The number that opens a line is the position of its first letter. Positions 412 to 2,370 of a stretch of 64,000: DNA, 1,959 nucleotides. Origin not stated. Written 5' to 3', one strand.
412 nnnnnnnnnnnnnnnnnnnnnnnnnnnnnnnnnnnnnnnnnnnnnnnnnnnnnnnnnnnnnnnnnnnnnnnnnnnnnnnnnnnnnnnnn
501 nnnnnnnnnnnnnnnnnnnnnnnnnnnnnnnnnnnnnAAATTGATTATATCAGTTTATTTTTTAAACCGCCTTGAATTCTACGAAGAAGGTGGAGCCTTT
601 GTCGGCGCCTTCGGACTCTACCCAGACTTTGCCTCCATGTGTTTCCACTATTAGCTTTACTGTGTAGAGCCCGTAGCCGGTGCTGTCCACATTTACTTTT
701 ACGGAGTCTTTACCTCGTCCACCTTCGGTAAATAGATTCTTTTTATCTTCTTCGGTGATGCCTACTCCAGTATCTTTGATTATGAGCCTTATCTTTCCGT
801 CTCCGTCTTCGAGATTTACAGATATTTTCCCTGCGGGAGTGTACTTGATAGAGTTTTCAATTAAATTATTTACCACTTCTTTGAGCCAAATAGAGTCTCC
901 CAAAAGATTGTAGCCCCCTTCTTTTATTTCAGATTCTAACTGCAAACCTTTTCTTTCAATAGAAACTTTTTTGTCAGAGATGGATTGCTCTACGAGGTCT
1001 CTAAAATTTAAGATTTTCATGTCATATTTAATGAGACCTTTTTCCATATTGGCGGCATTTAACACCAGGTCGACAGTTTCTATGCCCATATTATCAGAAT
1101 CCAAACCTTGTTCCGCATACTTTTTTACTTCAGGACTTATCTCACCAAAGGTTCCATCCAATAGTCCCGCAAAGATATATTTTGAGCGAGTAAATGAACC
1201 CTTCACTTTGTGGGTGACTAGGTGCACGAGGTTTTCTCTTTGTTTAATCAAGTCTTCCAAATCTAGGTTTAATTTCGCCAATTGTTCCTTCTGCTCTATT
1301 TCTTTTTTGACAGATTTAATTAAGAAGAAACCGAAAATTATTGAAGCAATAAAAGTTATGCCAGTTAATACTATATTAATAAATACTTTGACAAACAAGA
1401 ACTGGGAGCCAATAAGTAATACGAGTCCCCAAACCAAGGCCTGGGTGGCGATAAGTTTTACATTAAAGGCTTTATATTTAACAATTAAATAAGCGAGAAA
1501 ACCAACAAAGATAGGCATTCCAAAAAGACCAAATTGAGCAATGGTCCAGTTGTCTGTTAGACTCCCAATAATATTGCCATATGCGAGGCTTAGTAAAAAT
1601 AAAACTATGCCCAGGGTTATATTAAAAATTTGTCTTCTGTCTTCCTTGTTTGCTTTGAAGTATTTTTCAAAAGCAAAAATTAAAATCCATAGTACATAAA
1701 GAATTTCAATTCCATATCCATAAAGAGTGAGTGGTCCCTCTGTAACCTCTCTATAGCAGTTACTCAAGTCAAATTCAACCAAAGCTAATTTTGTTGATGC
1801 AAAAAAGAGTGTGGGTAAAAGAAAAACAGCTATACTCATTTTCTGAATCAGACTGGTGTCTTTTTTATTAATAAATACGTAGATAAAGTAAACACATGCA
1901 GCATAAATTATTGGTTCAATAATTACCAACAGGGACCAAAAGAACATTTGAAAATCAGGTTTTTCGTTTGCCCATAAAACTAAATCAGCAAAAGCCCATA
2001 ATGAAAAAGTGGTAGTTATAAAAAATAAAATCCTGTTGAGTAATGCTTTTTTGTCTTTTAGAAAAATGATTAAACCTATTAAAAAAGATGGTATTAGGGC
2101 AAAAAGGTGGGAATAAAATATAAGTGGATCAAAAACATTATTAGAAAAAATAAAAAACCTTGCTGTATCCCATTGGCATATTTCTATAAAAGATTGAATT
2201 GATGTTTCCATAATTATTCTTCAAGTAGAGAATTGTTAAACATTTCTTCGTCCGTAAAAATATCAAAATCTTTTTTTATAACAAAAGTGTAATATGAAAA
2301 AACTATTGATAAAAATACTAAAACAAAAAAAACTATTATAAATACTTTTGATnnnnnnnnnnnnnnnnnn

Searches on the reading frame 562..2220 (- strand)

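Call 51: search_protein_families(library=pfam, proteins=[window:562-2220:-], max_evalue=0.00001)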
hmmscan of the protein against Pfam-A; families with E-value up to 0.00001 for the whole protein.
window:562-2220:- (552 aa): 2 families
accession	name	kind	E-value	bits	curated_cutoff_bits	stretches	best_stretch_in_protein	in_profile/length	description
PF02518.31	HATPase_c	-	1.7e-24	86.8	26.4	1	441-550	1-108/111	Histidine kinase-, DNA gyrase B-, and HSP90-like ATPase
PF16927.11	HisKA_7TM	-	1.8e-08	35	28.6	1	40-244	4-217/224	N-terminal 7TM region of histidine kinase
